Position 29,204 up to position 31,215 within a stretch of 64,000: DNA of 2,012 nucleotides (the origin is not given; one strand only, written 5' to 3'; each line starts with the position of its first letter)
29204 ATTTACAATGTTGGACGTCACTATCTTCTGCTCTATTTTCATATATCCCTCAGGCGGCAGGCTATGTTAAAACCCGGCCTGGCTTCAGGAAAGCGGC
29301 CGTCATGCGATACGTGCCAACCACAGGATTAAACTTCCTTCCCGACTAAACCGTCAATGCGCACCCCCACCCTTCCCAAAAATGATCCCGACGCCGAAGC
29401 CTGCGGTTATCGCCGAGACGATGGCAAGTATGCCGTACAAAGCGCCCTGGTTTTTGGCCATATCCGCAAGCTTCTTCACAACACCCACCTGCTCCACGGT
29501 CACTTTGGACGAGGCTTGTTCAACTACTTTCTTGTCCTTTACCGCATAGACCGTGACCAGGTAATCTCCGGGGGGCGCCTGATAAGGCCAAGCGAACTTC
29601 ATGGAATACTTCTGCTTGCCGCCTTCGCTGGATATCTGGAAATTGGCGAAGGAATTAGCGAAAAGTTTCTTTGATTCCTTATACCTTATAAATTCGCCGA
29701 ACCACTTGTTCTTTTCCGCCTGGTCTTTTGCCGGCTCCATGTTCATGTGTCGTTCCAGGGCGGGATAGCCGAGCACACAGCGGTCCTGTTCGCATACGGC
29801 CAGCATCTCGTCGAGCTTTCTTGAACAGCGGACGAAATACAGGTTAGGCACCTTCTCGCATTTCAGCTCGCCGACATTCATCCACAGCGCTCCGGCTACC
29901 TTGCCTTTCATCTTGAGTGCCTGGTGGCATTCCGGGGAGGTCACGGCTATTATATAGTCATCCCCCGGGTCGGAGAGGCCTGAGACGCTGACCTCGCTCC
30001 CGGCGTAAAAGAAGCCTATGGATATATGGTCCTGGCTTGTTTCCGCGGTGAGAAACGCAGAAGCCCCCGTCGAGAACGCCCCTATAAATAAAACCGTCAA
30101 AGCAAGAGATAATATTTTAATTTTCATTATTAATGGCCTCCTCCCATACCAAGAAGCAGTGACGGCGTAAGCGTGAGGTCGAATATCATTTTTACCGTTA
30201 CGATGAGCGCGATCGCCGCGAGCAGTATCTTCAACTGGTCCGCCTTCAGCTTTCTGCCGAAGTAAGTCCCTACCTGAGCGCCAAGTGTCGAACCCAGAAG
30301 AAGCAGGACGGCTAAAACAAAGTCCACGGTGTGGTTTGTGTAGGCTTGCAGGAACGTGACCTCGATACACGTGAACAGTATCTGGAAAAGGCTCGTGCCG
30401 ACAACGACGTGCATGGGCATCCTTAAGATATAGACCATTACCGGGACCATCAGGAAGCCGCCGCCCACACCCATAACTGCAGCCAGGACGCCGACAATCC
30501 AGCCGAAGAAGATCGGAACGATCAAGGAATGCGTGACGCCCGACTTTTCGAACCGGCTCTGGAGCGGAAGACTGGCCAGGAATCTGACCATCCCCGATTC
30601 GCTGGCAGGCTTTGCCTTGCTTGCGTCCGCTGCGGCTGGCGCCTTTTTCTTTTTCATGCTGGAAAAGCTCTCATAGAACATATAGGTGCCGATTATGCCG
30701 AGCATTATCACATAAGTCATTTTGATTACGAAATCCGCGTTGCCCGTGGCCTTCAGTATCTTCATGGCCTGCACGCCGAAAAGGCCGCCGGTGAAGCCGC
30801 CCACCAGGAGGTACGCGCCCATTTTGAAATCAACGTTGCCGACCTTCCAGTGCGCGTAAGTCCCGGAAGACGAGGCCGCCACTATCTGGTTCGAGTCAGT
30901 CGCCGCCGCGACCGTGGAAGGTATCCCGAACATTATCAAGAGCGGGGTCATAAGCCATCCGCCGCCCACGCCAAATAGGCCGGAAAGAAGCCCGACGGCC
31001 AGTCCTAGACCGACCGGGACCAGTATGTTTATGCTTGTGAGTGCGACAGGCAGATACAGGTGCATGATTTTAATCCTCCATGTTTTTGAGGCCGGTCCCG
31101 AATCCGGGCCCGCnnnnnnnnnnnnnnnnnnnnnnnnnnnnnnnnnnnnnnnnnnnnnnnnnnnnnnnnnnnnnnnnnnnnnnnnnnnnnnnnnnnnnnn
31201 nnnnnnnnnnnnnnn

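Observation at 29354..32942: Sigma54 regulatory module: NtrB/NtrC-like pair, near-consensus -24/-12 promoter, small USP/DsrE-like protein, TauE/SafE permease and a coupled secreted DUF protein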

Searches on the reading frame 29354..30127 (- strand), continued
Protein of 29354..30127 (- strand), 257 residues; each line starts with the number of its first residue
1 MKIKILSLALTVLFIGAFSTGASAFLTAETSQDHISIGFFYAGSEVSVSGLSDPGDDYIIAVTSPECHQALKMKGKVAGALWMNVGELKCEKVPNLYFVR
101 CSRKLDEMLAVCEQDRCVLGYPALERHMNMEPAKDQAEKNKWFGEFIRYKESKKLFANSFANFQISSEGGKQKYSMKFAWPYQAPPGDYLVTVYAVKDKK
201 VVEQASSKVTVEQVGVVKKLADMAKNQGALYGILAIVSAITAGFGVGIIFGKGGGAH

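Call 45: search_protein_families(library=pfam, proteins=[L052:3478-3903:+, L052:4441-4953:+, L052:9300-9689:+, L052:9699-10538:+, L052:10873-11496:+, L052:11567-12400:+, L028:8087-9808:+, L028:9795-11009:+, L059:4485-5039:+, L055:4504-4965:+], max_evalue=0.01)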
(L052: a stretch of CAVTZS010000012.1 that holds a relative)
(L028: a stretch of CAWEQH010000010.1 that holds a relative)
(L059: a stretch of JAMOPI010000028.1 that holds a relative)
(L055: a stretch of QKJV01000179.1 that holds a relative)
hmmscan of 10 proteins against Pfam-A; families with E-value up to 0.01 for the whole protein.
L052:3478-3903:+ (141 aa): 1 family
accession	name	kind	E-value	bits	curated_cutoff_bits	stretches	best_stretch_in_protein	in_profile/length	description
PF07009.16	NusG_II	-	0.0025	18.4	29.6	1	19-79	1-67/107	NusG domain II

L052:4441-4953:+ (170 aa): 1 family
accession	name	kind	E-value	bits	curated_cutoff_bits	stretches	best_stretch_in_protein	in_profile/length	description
PF00582.32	Usp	-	0.00072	20.6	24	1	10-118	1-110/141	Universal stress protein family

L052:9300-9689:+ (129 aa): 2 families
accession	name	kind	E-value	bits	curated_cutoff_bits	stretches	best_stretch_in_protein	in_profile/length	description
PF00072.30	Response_reg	-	3.1e-29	101.8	30.2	1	8-117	1-110/111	Response regulator receiver domain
PF23198.2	PDE8A_N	-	7.5e-05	23.1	29.6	1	9-84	14-90/147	PDE8A-like, N-terminal domain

L052:9699-10538:+ (279 aa): 0 families

L052:10873-11496:+ (207 aa): 1 family
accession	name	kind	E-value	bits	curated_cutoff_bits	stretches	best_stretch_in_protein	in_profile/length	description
PF00582.32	Usp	-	3.1e-06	28.2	24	1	25-81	85-141/141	Universal stress protein family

L052:11567-12400:+ (277 aa): 1 family
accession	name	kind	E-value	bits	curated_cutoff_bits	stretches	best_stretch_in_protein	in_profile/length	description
PF00582.32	Usp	-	4.8e-39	134.6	24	2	2-146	4-141/141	Universal stress protein family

L028:8087-9808:+ (573 aa): 2 families
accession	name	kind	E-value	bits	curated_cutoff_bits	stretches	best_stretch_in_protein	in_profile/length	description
PF02656.20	DUF202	-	5e-13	49.7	23.4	3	199-238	1-40/68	Domain of unknown function (DUF202)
PF05157.20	MshEN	-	5.1e-08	33.2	23.1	1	82-166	1-84/90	MshEN domain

L028:9795-11009:+ (404 aa): 2 families
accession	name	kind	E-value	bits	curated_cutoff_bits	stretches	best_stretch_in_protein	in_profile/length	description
PF05157.20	MshEN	-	8.8e-11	42.1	23.1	1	71-150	8-86/90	MshEN domain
PF02656.20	DUF202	-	0.0011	19.8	23.4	0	336-383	8-59/68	Domain of unknown function (DUF202)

L059:4485-5039:+ (184 aa): 0 families

L055:4504-4965:+ (153 aa): 1 family
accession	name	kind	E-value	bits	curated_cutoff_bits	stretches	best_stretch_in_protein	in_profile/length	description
PF00582.32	Usp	-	2.2e-06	28.7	24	1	3-103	4-109/141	Universal stress protein family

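Call 46: find_encoding_contigs(protein=P0036, flank=10000, max_places=2)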
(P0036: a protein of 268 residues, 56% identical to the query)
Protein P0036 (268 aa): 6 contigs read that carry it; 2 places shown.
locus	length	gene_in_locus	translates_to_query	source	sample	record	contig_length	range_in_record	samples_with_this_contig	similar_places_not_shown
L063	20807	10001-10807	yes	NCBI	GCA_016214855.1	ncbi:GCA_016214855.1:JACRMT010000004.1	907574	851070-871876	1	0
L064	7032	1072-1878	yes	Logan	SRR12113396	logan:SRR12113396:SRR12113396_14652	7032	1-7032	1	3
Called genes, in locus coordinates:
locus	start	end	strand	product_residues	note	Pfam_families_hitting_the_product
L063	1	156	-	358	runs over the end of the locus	PF25917:BSH_RND, PF25919:BSH_CusB, PF25973:BSH_CzcB, PF25954:Beta-barrel_RND_2, PF25990:Beta-barrel_YknX, PF25967:RND-MFP_C, PF25975:CzcB_C, PF25989:YknX_C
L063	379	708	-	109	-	-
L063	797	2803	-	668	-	PF00072:Response_reg, PF00004:AAA, PF22667:Lon_lid, PF05362:Lon_C, PF13541:ChlI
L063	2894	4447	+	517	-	PF00672:HAMP (weak), PF00512:HisKA, PF02518:HATPase_c, PF14501:HATPase_c_5 (weak)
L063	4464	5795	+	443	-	PF00072:Response_reg, PF00493:MCM (weak), PF00158:Sigma54_activat, PF14532:Sigma54_activ_2, PF00004:AAA, PF07724:AAA_2, PF07728:AAA_5, PF25601:AAA_lid_14, +2 more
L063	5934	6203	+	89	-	-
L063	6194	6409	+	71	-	PF19807:DUF6290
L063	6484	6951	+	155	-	-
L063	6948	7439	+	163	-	-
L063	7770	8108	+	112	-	-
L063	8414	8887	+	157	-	-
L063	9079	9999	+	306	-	PF01925:TauE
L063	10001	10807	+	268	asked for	PF09608:Alph_Pro_TM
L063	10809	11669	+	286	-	PF00582:Usp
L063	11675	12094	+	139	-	PF00582:Usp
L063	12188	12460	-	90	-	-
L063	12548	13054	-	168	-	-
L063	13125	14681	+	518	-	PF00672:HAMP (weak), PF00512:HisKA, PF02518:HATPase_c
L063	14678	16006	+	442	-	PF00072:Response_reg, PF00158:Sigma54_activat, PF14532:Sigma54_activ_2, PF00004:AAA (weak), PF07724:AAA_2 (weak), PF07728:AAA_5, PF25601:AAA_lid_14, PF02954:HTH_8 (weak), +1 more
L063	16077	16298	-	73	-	PF07927:HicA_toxin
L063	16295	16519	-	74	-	PF21748:UPF0150 (weak), PF15919:HicB_lk_antitox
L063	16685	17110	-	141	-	PF02656:DUF202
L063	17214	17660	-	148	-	PF26390:MamS_MamX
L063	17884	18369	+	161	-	-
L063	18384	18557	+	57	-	-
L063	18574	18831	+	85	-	-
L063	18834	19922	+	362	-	PF01925:TauE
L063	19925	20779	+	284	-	PF00582:Usp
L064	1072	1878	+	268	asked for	PF09608:Alph_Pro_TM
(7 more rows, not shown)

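Call 47: find_encoding_contigs(protein=P0126, flank=10000, max_places=2)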
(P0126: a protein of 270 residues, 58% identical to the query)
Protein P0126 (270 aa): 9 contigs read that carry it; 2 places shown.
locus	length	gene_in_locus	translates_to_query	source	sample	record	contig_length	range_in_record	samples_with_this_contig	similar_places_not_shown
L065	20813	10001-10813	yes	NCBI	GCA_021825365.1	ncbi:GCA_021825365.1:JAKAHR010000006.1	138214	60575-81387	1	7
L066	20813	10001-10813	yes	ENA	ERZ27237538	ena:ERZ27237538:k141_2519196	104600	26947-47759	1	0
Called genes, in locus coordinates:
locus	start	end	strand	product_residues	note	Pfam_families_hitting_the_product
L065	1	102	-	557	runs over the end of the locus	PF00732:GMC_oxred_N, PF00890:FAD_binding_2 (faint), PF01266:DAO (weak), PF05199:GMC_oxred_C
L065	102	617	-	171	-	PF13618:Gluconate_2-dh3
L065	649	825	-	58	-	-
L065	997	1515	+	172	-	PF08534:Redoxin, PF00578:AhpC-TSA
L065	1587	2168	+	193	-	PF02777:Sod_Fe_C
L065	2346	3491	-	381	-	PF04055:Radical_SAM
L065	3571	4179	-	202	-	PF02643:DUF192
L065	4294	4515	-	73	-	-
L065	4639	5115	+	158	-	PF02915:Rubrerythrin (weak)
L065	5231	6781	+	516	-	PF00672:HAMP (faint), PF00512:HisKA, PF02518:HATPase_c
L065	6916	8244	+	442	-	PF00072:Response_reg, PF00493:MCM (weak), PF00158:Sigma54_activat, PF14532:Sigma54_activ_2, PF07724:AAA_2, PF07728:AAA_5, PF25601:AAA_lid_14, PF02954:HTH_8, +2 more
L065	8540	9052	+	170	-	-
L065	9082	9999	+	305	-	PF01925:TauE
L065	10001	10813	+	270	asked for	PF09608:Alph_Pro_TM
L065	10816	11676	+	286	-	PF00582:Usp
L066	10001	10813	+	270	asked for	PF09608:Alph_Pro_TM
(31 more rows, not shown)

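Call 62: search_solved_structures(query=A3, max_evalue=1)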
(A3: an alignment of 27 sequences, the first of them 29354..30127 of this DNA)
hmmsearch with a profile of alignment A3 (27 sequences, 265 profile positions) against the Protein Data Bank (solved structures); distinct sequences matched with E-value up to 1: 9.
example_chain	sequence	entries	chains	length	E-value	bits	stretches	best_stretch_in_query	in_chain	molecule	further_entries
5axg_A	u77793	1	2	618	0.047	16.2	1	88-220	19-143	Dextranase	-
5axh_A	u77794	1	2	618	0.047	16.2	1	88-220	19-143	Dextranase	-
6uye_G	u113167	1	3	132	0.5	12.8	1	150-187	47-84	Antibody rEBOV-548 Fab, heavy chain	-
2xto_A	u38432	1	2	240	0.56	12.7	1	113-166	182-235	GTPASE IMAP FAMILY MEMBER 2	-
9d9d_A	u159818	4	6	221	0.57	12.6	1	197-263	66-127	Heat shock protein 90 homolog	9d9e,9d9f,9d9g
9msq_A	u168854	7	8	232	0.6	12.6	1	197-263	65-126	Heat shock protein 90 homolog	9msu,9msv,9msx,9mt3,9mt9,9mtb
6cji_A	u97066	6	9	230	0.63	12.5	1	197-263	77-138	Heat shock protein 90 homolog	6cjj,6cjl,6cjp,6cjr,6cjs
2xtp_A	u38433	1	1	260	0.64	12.5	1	113-166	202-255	GTPASE IMAP FAMILY MEMBER 2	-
2nrh_A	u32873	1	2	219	0.82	12.1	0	151-219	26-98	Transcriptional activator, putative, Baf family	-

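Call 74: predict_structure(alignment_id=A3)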
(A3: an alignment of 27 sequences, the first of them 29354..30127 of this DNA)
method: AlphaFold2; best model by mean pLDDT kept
length: 257 residues; sequences in the alignment: 27
mean_pLDDT: 70.4   pTM: 0.64
mean pLDDT of the five models: 70.4, 66.2, 66.2, 56.3, 56.1
residues with pLDDT >= 90: 19; 70-90: 126; 50-70: 74; < 50: 38
segments of 3 or more residues with pLDDT < 50: 16-31, 239-257
pLDDT, mean of each block of 10 residues (from residue 1): 60 49 36 57 72 86 82 65 68 88 90 89 88 82 85 85 82 83 73 89 82 57 57 52 33 25
secondary structure, 60 per line:
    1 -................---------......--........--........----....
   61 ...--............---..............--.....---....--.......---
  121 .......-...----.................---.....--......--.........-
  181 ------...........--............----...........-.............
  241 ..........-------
elements in order: H2-17 E27-32 E35-42 E45-52 E57-63 E66-77 E81-94 E97-101 H105-108 H111-117 H121-127 E129-131 H136-152 E156-160 E163-168 E171-179 E187-197 E200-211 H216-226 H228-250

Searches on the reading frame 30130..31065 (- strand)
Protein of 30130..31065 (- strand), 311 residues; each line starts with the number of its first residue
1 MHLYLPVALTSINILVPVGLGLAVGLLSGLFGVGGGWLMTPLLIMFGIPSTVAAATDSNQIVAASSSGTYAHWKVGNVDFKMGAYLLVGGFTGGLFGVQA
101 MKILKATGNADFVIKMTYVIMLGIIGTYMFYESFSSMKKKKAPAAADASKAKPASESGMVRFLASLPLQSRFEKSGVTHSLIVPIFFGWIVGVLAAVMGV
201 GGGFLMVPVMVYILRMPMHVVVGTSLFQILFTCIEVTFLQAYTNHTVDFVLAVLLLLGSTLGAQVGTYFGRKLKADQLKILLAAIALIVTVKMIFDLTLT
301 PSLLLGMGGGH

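Call 5: search_protein_families(library=pfam, proteins=[window:30130-31065:-], max_evalue=0.01)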
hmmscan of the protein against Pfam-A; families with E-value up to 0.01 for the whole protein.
window:30130-31065:- (311 aa): 1 family
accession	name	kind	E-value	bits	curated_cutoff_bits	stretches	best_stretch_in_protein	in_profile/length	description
PF01925.25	TauE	-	1.6e-48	165.9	32.6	1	19-293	3-237/237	Sulfite exporter TauE/SafE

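Call 6: search_protein_families(library=ncbifam, proteins=[window:30130-31065:-], max_evalue=0.01)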
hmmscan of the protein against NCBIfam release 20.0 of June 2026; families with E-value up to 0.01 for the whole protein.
window:30130-31065:- (311 aa): 2 families
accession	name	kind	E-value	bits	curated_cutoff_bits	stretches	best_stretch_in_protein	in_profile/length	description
NF040961.1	MamO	equivalog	2.9e-10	39.1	800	1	111-294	463-648/648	magnetosome protein MamO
NF007909.0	PRK10621.1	equivalog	0.0053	16.1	383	1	23-130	21-122/266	hypothetical protein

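Call 63: search_solved_structures(query=window:30130-31065:-, max_evalue=1)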
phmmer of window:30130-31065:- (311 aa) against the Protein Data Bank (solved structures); distinct sequences matched with E-value up to 1: 0.
